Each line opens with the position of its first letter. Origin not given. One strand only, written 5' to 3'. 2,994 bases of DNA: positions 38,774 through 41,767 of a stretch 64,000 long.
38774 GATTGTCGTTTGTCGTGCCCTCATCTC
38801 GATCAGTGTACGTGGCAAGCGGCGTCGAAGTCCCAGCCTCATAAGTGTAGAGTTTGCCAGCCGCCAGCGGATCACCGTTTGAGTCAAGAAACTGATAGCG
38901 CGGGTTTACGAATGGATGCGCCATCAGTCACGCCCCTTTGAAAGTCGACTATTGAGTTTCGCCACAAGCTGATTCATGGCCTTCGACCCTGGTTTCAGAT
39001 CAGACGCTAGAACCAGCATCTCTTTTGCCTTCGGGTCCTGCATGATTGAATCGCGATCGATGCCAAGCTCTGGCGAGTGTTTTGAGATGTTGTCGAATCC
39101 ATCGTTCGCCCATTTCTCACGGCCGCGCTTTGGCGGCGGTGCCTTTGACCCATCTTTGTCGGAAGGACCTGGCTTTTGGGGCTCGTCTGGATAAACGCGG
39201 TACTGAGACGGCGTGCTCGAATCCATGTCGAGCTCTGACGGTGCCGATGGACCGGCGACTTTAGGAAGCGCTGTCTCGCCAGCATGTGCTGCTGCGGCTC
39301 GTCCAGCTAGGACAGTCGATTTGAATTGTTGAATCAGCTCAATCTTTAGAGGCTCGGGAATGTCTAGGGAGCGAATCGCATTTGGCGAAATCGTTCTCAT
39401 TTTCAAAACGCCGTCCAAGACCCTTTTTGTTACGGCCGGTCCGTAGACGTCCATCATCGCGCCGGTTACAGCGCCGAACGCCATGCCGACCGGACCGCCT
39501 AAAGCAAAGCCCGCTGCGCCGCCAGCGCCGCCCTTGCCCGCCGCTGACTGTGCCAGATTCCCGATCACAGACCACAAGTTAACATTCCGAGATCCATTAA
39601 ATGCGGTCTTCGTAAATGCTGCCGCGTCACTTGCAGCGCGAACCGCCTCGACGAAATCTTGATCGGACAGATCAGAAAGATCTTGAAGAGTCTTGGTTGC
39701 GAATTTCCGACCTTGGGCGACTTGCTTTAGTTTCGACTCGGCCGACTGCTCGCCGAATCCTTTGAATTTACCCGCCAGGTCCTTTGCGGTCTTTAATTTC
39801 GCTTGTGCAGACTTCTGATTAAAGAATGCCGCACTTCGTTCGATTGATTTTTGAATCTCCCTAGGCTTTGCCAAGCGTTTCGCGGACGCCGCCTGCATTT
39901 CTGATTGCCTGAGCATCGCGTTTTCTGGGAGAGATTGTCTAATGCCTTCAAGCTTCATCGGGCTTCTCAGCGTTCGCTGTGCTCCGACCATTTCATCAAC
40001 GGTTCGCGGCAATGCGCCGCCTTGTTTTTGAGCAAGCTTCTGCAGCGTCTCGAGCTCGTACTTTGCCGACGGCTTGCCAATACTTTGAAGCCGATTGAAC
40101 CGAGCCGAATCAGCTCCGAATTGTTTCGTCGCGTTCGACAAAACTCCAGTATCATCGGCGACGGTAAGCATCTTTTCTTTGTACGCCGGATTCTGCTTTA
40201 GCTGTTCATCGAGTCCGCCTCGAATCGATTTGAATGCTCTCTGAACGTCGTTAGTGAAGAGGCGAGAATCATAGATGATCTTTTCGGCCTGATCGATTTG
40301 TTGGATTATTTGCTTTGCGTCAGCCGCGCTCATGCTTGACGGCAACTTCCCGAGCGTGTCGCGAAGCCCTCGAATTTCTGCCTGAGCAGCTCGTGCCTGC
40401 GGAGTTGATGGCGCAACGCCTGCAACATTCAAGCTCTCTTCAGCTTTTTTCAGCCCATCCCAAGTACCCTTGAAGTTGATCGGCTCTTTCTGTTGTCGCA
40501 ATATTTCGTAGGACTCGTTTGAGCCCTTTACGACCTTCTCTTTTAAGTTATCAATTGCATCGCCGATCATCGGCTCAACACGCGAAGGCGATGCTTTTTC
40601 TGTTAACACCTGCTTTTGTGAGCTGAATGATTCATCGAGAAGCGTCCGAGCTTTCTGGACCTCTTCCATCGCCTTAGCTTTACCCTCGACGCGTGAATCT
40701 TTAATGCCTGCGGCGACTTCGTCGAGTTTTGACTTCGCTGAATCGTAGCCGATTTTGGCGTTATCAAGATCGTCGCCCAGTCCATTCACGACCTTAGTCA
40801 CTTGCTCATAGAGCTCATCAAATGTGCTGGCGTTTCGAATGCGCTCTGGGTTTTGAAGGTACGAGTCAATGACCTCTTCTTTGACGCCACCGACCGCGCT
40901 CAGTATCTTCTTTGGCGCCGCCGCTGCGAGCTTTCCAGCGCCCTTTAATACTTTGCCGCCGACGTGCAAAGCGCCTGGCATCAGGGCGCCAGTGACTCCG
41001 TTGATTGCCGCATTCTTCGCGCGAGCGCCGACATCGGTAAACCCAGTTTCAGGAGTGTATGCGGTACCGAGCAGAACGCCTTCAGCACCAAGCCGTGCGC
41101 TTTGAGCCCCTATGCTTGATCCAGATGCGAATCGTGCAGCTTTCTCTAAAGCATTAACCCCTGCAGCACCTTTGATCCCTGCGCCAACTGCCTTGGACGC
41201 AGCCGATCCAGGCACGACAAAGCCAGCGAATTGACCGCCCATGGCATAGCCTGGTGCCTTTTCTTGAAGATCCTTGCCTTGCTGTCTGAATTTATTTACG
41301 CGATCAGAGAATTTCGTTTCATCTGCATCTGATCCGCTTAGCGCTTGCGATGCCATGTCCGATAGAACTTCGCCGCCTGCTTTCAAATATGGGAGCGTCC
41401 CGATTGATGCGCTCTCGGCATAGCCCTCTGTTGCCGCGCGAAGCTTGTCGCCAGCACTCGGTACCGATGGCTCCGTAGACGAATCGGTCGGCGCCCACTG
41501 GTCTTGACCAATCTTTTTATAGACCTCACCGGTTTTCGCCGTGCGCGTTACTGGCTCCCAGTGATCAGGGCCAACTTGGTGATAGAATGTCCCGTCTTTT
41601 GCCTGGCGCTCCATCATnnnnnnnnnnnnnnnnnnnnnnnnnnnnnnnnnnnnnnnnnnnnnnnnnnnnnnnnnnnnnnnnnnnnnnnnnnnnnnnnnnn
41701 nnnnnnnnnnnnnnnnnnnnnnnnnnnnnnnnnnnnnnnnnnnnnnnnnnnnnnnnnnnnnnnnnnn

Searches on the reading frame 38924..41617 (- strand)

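Call 55: search_protein_families(library=pfam, proteins=[window:38924-41617:-], max_evalue=0.01)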
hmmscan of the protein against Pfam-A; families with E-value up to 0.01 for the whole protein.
window:38924-41617:- (897 aa): 1 family
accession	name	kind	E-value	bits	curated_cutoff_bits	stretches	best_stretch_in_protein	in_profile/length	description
PF02912.23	Phe_tRNA-synt_N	-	0.0055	17.1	22.3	1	282-342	4-64/69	Aminoacyl tRNA synthetase class II, N-terminal domain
